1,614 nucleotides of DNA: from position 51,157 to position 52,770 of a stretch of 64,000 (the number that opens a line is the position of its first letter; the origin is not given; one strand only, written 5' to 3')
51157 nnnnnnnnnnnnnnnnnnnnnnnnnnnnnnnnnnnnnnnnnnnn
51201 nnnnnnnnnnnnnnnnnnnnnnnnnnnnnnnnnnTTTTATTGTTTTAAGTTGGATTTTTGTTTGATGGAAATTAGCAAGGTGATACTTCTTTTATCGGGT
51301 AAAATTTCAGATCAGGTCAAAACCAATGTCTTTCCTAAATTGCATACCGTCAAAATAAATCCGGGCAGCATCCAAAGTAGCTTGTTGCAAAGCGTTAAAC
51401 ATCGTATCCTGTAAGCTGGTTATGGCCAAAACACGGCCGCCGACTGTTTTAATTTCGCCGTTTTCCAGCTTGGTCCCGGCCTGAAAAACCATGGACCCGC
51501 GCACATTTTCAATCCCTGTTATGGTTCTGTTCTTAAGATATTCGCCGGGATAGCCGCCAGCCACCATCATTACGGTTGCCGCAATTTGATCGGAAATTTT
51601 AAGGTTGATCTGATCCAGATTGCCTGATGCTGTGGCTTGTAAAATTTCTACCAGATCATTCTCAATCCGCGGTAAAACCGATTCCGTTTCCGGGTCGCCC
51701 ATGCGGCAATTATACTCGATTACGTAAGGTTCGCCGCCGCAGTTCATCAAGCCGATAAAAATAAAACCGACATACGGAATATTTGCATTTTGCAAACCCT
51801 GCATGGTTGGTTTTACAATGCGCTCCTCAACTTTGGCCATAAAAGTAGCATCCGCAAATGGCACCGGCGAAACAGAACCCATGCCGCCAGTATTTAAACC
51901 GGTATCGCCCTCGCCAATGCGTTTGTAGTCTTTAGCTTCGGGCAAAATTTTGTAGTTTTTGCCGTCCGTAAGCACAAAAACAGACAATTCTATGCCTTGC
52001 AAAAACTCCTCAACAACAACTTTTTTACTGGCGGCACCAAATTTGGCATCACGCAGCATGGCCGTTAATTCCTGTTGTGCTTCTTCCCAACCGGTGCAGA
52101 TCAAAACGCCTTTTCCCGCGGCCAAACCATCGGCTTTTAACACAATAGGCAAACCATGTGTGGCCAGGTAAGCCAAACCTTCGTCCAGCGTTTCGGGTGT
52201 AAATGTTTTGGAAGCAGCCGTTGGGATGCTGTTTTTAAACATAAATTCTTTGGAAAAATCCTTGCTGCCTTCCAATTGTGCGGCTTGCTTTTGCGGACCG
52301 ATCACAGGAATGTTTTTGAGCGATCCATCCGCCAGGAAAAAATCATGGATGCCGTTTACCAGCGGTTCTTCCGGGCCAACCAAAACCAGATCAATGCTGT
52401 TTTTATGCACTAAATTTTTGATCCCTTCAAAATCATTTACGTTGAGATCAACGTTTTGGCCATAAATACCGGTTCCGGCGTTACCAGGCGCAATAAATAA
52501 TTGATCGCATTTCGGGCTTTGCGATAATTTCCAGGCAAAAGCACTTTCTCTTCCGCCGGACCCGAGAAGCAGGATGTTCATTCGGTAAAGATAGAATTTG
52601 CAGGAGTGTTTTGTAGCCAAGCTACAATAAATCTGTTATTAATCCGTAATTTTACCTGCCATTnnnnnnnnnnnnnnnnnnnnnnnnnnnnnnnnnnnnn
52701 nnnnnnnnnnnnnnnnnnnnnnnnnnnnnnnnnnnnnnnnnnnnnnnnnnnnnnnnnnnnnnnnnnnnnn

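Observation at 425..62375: Hyper-abundant 12-mer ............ (sister form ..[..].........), more than 1 copy per kb in both coding and non-coding DNA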

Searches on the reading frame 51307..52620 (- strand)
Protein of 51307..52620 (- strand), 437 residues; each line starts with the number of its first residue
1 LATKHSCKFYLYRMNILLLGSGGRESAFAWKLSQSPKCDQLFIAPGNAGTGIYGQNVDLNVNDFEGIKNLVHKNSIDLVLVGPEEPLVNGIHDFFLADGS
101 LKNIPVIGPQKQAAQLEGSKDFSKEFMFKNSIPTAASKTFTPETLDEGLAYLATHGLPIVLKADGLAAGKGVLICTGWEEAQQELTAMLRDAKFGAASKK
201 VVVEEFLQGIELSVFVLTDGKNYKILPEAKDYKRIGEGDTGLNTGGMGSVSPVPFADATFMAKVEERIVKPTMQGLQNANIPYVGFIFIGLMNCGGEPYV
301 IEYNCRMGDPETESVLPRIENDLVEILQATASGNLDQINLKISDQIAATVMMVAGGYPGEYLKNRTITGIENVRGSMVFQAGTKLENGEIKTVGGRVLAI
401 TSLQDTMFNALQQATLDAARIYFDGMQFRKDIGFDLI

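Call 11: search_protein_families(library=pfam, proteins=[window:51307-52620:-])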
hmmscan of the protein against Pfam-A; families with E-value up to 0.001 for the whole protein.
window:51307-52620:- (437 aa): 5 families
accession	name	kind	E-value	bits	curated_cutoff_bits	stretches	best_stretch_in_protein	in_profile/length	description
PF01071.24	GARS_A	-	7.2e-66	222.2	27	1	118-312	1-194/194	Phosphoribosylglycinamide synthetase, ATP-grasp (A) domain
PF02844.21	GARS_N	-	1.5e-34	119.2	29.5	1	14-117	1-100/100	Phosphoribosylglycinamide synthetase, N domain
PF02843.22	GARS_C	-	7.6e-25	87.5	34.8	1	347-434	1-91/92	Phosphoribosylglycinamide synthetase, C domain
PF02786.22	CPSase_L_D2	-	3.3e-08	33.7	19.8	1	121-225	3-108/211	Carbamoyl-phosphate synthase L chain, ATP binding domain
PF02655.19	ATP-grasp_3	-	3.1e-05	24.5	23.2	1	159-307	34-157/160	ATP-grasp domain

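Call 25: find_homologous_proteins(query=window:51307-52620:-, max_evalue=1e-50)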
Query window:51307-52620:- (437 aa): 8000 proteins with E <= 1e-50 among 8000 candidates; the best 120 are listed.
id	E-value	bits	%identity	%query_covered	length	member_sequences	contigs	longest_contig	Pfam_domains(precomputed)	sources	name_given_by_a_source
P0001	3.3e-280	947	100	97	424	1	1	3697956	PF02844.22,PF02843.23,PF02786.23,PF01071.25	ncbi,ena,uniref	ncbi:phosphoribosylamine--glycine ligase [Mucilaginibacter sp.]|uniref:phosphoribosylamine--glycine 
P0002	2.8e-271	918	94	99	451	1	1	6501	PF02844.22,PF02843.23,PF02786.23,PF01071.25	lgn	-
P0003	1.7e-265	899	94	97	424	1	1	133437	PF02844.22,PF02843.23,PF02786.23,PF01071.25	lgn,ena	-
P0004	1.8e-265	898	95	97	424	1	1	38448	PF02844.22,PF02843.23,PF02786.23,PF01071.25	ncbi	-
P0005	1.7e-261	885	91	99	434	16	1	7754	PF02844.22,PF02843.23,PF02786.23,PF01071.25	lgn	-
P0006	8.5e-260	880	92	97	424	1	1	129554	PF02844.22,PF02843.23,PF02786.23,PF01071.25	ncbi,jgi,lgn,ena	-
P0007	6.7e-256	867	92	97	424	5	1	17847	PF02844.22,PF02843.23,PF02786.23,PF01071.25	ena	-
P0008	1.3e-255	866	92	97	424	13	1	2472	PF02844.22,PF02843.23,PF02786.23,PF01071.25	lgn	-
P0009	2.7e-253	858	90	97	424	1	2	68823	PF02844.22,PF02843.23,PF02786.23,PF01071.25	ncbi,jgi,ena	-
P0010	5.6e-250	847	89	97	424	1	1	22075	PF02844.22,PF02843.23,PF02786.23,PF01071.25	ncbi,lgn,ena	-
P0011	9.6e-250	847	89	97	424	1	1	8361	PF02844.22,PF02843.23,PF02786.23,PF01071.25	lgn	-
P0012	1.5e-249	846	90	97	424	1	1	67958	PF02844.22,PF02843.23,PF02786.23,PF01071.25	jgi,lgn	-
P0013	1.7e-249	846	89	97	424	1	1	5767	PF02844.22,PF02843.23,PF02786.23,PF01071.25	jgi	jgi:phosphoribosylamine--glycine ligase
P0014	8.9e-248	840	88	97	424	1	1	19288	PF02844.22,PF02843.23,PF02786.23,PF01071.25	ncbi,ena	-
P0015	2.0e-246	836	88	97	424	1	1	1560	PF02844.22,PF02843.23,PF02786.23,PF02655.20,PF01071.25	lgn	-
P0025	7.4e-242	821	87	97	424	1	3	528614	PF02844.22,PF02843.23,PF02786.23,PF01071.25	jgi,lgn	-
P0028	2.1e-239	813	86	97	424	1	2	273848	PF02844.22,PF02843.23,PF02786.23,PF01071.25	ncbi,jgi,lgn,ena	-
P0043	1.1e-216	738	76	97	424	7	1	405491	PF02844.22,PF02843.23,PF02786.23,PF01071.25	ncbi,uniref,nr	ncbi:phosphoribosylamine--glycine ligase [Mucilaginibacter sp. PPCGB 2223]|uniref:phosphoribosylamin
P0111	1.1e-213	728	76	97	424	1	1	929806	PF02844.22,PF02843.23,PF02786.23,PF01071.25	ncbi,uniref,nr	ncbi:phosphoribosylamine--glycine ligase [Mucilaginibacter sp. HMF5004]|uniref:phosphoribosylamine--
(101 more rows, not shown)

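Call 27: find_encoding_contigs(protein=P0043, flank=10000, max_places=1)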
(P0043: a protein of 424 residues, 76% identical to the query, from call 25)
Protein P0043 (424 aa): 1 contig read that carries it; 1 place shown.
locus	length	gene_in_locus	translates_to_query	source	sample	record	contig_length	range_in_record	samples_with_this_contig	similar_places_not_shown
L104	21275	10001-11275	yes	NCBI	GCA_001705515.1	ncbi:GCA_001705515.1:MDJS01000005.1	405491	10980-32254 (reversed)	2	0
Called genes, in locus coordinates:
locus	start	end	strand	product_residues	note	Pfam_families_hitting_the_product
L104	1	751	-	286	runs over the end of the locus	PF00892:EamA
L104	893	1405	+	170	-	PF19765:DUF6252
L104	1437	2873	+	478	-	PF01336:tRNA_anti-codon, PF00152:tRNA-synt_2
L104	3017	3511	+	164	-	-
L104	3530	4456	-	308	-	-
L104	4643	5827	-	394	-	PF01546:Peptidase_M20, PF07687:M20_dimer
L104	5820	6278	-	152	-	PF05036:SPOR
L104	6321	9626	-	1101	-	PF07517:SecA_DEAD, PF01043:SecA_PP_bind, PF00271:Helicase_C (faint), PF21090:P-loop_SecA, PF07516:SecA_SW, PF02810:SEC-C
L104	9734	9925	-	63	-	-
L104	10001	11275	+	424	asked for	PF02844:GARS_N, PF01071:GARS_A, PF02786:CPSase_L_D2 (weak), PF02843:GARS_C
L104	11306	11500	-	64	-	-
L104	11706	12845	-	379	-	PF14289:DUF4369, PF00255:GSHPx (weak), PF00578:AhpC-TSA, PF08534:Redoxin, PF00085:Thioredoxin, PF13098:Thioredoxin_2 (weak), PF13905:Thioredoxin_8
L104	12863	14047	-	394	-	PF00491:Arginase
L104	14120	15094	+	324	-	PF01073:3Beta_HSD, PF01370:Epimerase, PF02719:Polysacc_synt_2, PF04321:RmlD_sub_bind, PF05368:NmrA (faint), PF07993:NAD_binding_4, PF13460:NAD_binding_10, PF16363:GDP_Man_Dehyd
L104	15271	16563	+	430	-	PF12710:HAD, PF22629:ACT_AHAS_ss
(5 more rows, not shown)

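Call 28: find_encoding_contigs(protein=P0111, flank=10000, max_places=1)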
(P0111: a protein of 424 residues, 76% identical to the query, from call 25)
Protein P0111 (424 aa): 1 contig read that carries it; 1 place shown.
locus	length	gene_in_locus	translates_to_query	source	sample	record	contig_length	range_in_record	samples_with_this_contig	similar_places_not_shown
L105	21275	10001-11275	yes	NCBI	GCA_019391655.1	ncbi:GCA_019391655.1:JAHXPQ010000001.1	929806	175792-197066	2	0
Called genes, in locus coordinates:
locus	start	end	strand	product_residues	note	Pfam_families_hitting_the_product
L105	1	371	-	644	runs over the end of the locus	PF01807:Zn_ribbon_DnaG, PF08275:DNAG_N, PF01751:Toprim, PF13362:Toprim_3 (weak), PF13662:Toprim_4, PF13155:Toprim_2, PF10410:DnaB_bind (weak), PF28534:DUF8430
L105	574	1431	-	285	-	PF00892:EamA, PF03151:TPT (faint), PF00892:EamA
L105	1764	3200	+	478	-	PF01336:tRNA_anti-codon, PF00152:tRNA-synt_2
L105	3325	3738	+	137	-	-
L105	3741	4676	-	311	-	-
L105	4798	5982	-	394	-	PF01546:Peptidase_M20, PF07687:M20_dimer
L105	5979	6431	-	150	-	PF05036:SPOR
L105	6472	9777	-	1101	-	PF07517:SecA_DEAD, PF01043:SecA_PP_bind, PF00271:Helicase_C (weak), PF21090:P-loop_SecA, PF07516:SecA_SW, PF02810:SEC-C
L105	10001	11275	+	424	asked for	PF02844:GARS_N, PF01071:GARS_A, PF02786:CPSase_L_D2, PF02843:GARS_C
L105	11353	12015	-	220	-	PF01427:Peptidase_M15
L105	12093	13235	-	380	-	PF14289:DUF4369, PF00085:Thioredoxin, PF00255:GSHPx (faint), PF00578:AhpC-TSA, PF08534:Redoxin, PF13098:Thioredoxin_2, PF13905:Thioredoxin_8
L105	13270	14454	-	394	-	PF00491:Arginase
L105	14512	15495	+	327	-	PF01073:3Beta_HSD, PF01370:Epimerase, PF02719:Polysacc_synt_2, PF04321:RmlD_sub_bind, PF05368:NmrA (weak), PF16363:GDP_Man_Dehyd, PF13460:NAD_binding_10, PF07993:NAD_binding_4, +2 more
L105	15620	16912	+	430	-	PF01842:ACT (faint), PF12710:HAD, PF22629:ACT_AHAS_ss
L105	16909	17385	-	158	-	PF00582:Usp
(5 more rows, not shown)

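Call 32: find_encoding_contigs(protein=P0001, flank=10000, max_places=1)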
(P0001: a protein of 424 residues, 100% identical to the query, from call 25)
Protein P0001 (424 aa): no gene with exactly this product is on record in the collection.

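Call 33: find_encoding_contigs(protein=P0003, flank=10000, max_places=1)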
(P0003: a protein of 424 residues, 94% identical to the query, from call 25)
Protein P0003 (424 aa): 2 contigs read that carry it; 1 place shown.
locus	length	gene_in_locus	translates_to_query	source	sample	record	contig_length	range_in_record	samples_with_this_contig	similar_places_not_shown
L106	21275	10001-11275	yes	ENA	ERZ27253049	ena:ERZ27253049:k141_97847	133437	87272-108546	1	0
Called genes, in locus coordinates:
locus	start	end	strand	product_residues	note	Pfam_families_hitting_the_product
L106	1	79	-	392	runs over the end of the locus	PF10340:Say1_Mug180, PF00135:COesterase, PF07224:Chlorophyllase (weak), PF20434:BD-FAE, PF07859:Abhydrolase_3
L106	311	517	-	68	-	-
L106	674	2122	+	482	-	PF01336:tRNA_anti-codon, PF00152:tRNA-synt_2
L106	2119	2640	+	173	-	PF13420:Acetyltransf_4 (faint), PF13673:Acetyltransf_10, PF00583:Acetyltransf_1, PF13508:Acetyltransf_7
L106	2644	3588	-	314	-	-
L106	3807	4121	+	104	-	-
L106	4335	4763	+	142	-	-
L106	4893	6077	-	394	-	PF01546:Peptidase_M20, PF07687:M20_dimer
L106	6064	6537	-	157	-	-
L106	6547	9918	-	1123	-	PF07517:SecA_DEAD, PF01043:SecA_PP_bind, PF21090:P-loop_SecA, PF07516:SecA_SW, PF02810:SEC-C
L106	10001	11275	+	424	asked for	PF02844:GARS_N, PF01071:GARS_A, PF02786:CPSase_L_D2, PF02843:GARS_C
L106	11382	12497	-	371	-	PF14289:DUF4369, PF08534:Redoxin, PF00578:AhpC-TSA, PF00085:Thioredoxin, PF13098:Thioredoxin_2, PF13905:Thioredoxin_8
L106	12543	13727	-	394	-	PF00491:Arginase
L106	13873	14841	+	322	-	PF01073:3Beta_HSD, PF01370:Epimerase, PF02719:Polysacc_synt_2, PF04321:RmlD_sub_bind, PF07993:NAD_binding_4, PF08659:KR (faint), PF13460:NAD_binding_10, PF16363:GDP_Man_Dehyd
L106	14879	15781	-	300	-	PF00535:Glycos_transf_2, PF10111:Glyco_tranf_2_2, PF13641:Glyco_tranf_2_3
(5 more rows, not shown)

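Call 34: find_encoding_contigs(protein=P0009, flank=10000, max_places=1)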
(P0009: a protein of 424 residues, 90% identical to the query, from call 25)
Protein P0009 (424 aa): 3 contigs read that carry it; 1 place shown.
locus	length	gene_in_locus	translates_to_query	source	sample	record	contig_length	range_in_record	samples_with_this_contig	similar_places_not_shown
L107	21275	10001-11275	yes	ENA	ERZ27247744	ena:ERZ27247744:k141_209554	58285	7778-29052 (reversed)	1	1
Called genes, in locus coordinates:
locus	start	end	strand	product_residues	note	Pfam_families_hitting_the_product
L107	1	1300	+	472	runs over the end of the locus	PF01336:tRNA_anti-codon, PF00152:tRNA-synt_2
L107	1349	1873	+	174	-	PF13673:Acetyltransf_10, PF00583:Acetyltransf_1, PF13508:Acetyltransf_7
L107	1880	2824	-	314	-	-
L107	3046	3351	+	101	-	-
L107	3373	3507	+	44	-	-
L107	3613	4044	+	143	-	-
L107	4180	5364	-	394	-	PF01546:Peptidase_M20, PF07687:M20_dimer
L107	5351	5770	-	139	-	-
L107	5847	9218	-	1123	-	PF07517:SecA_DEAD, PF01043:SecA_PP_bind, PF21090:P-loop_SecA, PF00271:Helicase_C (faint), PF21090:P-loop_SecA, PF07516:SecA_SW, PF02810:SEC-C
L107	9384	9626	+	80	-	PF04255:DUF433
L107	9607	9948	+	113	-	PF18480:DUF5615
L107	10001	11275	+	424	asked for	PF02844:GARS_N, PF01071:GARS_A, PF02786:CPSase_L_D2, PF02843:GARS_C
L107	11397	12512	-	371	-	PF14289:DUF4369, PF08534:Redoxin, PF00578:AhpC-TSA, PF00085:Thioredoxin, PF13098:Thioredoxin_2, PF13905:Thioredoxin_8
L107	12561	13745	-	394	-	PF00491:Arginase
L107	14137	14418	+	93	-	-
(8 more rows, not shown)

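Call 35: find_encoding_contigs(protein=P0025, flank=10000, max_places=1)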
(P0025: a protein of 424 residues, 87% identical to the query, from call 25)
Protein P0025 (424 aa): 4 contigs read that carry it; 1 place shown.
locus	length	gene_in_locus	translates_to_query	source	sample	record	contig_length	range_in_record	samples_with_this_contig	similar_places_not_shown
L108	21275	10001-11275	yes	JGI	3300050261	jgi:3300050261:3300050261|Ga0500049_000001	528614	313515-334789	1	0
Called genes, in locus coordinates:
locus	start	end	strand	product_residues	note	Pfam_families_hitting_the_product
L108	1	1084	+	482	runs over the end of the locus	PF01336:tRNA_anti-codon, PF00152:tRNA-synt_2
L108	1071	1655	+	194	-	PF00583:Acetyltransf_1, PF13673:Acetyltransf_10, PF13508:Acetyltransf_7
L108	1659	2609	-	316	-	-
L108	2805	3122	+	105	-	-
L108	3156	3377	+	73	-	-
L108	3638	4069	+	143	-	-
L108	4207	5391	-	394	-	PF01546:Peptidase_M20, PF07687:M20_dimer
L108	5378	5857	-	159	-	-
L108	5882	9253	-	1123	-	PF07517:SecA_DEAD, PF01043:SecA_PP_bind, PF21090:P-loop_SecA, PF00271:Helicase_C (faint), PF21090:P-loop_SecA, PF07516:SecA_SW, PF02810:SEC-C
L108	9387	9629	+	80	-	PF04255:DUF433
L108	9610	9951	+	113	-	PF18480:DUF5615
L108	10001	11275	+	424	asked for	PF02844:GARS_N, PF01071:GARS_A, PF02786:CPSase_L_D2, PF02843:GARS_C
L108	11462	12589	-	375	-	PF14289:DUF4369, PF00255:GSHPx (weak), PF00578:AhpC-TSA, PF08534:Redoxin, PF00085:Thioredoxin, PF13098:Thioredoxin_2, PF13905:Thioredoxin_8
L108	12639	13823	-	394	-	PF00491:Arginase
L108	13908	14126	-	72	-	-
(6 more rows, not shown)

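Call 36: find_encoding_contigs(protein=P0028, flank=10000, max_places=1)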
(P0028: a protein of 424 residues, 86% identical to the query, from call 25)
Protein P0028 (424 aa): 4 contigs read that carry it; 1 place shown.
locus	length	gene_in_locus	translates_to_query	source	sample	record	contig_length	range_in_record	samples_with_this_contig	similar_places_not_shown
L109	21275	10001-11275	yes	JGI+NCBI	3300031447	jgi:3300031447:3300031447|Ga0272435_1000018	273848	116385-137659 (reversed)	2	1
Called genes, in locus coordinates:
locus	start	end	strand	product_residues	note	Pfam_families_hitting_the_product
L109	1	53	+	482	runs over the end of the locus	PF01336:tRNA_anti-codon, PF00152:tRNA-synt_2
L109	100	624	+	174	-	PF13673:Acetyltransf_10, PF00583:Acetyltransf_1, PF13508:Acetyltransf_7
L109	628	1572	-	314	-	-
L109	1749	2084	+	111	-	-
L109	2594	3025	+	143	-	-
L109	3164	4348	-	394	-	PF01546:Peptidase_M20, PF07687:M20_dimer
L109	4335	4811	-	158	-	-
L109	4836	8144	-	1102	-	PF07517:SecA_DEAD, PF01043:SecA_PP_bind, PF00271:Helicase_C (faint), PF21090:P-loop_SecA, PF07516:SecA_SW, PF02810:SEC-C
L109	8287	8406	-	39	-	-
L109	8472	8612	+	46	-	-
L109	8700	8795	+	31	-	-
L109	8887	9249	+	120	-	PF04993:TfoX_N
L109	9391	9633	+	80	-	PF04255:DUF433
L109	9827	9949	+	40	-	-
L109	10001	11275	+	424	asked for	PF02844:GARS_N, PF01071:GARS_A, PF02786:CPSase_L_D2, PF02843:GARS_C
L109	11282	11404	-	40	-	-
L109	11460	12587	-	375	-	PF14289:DUF4369, PF00255:GSHPx (weak), PF00578:AhpC-TSA, PF08534:Redoxin, PF00085:Thioredoxin, PF13098:Thioredoxin_2, PF13905:Thioredoxin_8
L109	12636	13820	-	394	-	PF00491:Arginase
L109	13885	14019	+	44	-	-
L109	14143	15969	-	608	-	PF05569:Peptidase_M56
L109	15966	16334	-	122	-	PF03965:Penicillinase_R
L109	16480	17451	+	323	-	PF01073:3Beta_HSD, PF01370:Epimerase, PF02719:Polysacc_synt_2, PF04321:RmlD_sub_bind, PF13460:NAD_binding_10, PF16363:GDP_Man_Dehyd, PF07993:NAD_binding_4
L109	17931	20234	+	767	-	PF08267:Meth_synt_1, PF01717:Meth_synt_2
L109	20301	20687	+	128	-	PF03061:4HBT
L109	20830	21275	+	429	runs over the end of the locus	PF12710:HAD, PF22629:ACT_AHAS_ss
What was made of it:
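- On USS/DUS-type uptake sequences: A TfoX_N ORF in L109 is only a hint (call 36).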
